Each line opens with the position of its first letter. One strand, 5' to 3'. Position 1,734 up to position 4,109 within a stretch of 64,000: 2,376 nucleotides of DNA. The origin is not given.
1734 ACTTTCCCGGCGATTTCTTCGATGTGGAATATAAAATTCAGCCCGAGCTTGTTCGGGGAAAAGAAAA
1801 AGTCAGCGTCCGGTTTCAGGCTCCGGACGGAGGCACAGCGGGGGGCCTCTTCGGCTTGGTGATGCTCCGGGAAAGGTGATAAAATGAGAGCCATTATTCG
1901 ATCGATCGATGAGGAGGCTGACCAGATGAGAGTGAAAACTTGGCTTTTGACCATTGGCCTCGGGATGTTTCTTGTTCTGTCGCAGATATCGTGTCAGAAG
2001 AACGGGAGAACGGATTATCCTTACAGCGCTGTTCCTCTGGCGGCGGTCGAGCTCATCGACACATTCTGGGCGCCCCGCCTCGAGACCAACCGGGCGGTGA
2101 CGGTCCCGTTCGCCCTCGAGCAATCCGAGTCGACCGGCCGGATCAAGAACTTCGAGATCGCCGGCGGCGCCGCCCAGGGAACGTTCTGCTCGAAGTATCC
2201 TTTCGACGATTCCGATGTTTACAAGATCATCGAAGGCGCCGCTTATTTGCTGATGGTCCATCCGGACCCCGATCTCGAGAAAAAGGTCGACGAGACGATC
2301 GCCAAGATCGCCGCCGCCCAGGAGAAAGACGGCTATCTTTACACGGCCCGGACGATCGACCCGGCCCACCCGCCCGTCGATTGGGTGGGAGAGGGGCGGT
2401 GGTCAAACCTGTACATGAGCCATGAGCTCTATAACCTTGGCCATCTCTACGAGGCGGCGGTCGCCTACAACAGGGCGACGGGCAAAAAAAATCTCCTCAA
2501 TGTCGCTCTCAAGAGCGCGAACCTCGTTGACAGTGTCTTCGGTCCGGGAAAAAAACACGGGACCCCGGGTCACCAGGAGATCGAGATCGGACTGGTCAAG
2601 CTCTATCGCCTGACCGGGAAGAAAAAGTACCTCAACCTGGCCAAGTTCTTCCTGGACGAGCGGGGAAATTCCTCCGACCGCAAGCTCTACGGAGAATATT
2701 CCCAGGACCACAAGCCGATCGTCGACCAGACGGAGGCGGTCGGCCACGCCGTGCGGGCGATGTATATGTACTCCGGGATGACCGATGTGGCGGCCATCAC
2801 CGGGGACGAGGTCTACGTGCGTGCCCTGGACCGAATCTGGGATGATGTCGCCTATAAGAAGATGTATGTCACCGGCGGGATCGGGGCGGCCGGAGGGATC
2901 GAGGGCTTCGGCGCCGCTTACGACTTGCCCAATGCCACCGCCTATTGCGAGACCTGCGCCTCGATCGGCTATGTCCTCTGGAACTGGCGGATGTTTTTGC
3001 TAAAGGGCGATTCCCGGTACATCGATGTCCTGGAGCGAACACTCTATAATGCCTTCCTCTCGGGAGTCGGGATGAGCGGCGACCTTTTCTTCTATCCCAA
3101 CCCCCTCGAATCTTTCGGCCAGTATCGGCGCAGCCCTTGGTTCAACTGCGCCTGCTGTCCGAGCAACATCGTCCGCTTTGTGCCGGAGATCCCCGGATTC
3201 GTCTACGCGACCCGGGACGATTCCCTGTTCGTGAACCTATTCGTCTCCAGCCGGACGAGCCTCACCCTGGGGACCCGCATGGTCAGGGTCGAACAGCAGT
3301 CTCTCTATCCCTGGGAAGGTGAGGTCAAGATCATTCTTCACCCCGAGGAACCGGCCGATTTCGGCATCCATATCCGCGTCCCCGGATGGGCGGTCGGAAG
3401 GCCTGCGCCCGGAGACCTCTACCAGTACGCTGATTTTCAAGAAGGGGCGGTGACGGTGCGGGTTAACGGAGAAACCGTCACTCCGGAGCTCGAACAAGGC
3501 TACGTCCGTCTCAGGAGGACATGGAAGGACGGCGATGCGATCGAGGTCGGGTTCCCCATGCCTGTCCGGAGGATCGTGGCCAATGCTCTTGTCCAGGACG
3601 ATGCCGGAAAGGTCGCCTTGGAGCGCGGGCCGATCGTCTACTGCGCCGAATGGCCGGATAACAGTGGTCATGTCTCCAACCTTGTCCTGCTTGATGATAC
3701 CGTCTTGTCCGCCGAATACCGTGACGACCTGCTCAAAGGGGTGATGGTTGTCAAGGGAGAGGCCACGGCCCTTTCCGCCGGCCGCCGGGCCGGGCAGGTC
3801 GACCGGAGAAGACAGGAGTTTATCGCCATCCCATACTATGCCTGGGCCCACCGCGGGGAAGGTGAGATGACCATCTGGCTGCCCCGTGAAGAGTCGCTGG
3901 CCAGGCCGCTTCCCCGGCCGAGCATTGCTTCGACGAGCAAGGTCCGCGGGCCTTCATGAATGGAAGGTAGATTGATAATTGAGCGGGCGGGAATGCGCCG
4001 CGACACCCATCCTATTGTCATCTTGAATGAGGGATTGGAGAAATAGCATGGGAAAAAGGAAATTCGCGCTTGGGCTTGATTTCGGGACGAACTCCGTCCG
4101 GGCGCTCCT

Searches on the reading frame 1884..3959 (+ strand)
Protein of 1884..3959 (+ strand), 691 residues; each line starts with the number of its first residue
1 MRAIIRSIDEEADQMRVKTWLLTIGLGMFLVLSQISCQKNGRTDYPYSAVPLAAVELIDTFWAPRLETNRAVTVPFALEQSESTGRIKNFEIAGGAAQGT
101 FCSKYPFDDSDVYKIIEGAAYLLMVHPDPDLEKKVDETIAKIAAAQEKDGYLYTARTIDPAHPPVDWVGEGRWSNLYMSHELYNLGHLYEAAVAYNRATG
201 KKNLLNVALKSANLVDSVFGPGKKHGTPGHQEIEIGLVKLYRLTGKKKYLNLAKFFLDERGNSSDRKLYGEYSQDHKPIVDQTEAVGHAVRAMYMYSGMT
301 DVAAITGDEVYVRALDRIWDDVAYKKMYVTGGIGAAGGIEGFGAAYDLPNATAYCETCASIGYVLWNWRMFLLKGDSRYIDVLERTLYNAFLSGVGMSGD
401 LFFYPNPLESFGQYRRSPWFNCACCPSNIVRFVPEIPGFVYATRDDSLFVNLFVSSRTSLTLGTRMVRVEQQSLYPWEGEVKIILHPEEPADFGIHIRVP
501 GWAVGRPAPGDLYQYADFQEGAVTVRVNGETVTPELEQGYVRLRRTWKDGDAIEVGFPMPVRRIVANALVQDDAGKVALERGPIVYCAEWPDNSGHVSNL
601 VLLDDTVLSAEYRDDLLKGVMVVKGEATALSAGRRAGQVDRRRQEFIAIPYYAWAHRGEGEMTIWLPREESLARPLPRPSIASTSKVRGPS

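Call 40: search_protein_families(library=pfam, max_evalue=0.00001, proteins=[window:1884-3956:+])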
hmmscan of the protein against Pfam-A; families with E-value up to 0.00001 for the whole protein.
seq(691 aa): 3 families
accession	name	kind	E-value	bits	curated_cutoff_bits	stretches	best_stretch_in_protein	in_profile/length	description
PF07944.18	Beta-AFase-like_GH127_cat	-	1.1e-111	373.9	24.9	1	54-436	1-374/376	Beta-L-arabinofuranosidase, GH127 catalytic domain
PF20737.2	Glyco_hydro127C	-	5.5e-24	84.1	23.7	1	561-667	1-71/71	Glycoside hydrolase family 127 C-terminal domain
PF20736.2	Glyco_hydro127M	-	5.4e-22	78.2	24.2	1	448-559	2-95/95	Beta-L-arabinofuranosidase, GH127 middle domain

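Call 59: find_encoding_contigs(protein=window:1884-3959:+, flank=10000, max_places=2)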
Protein window:1884-3959:+ (691 aa): no gene with exactly this product is on record in the collection.
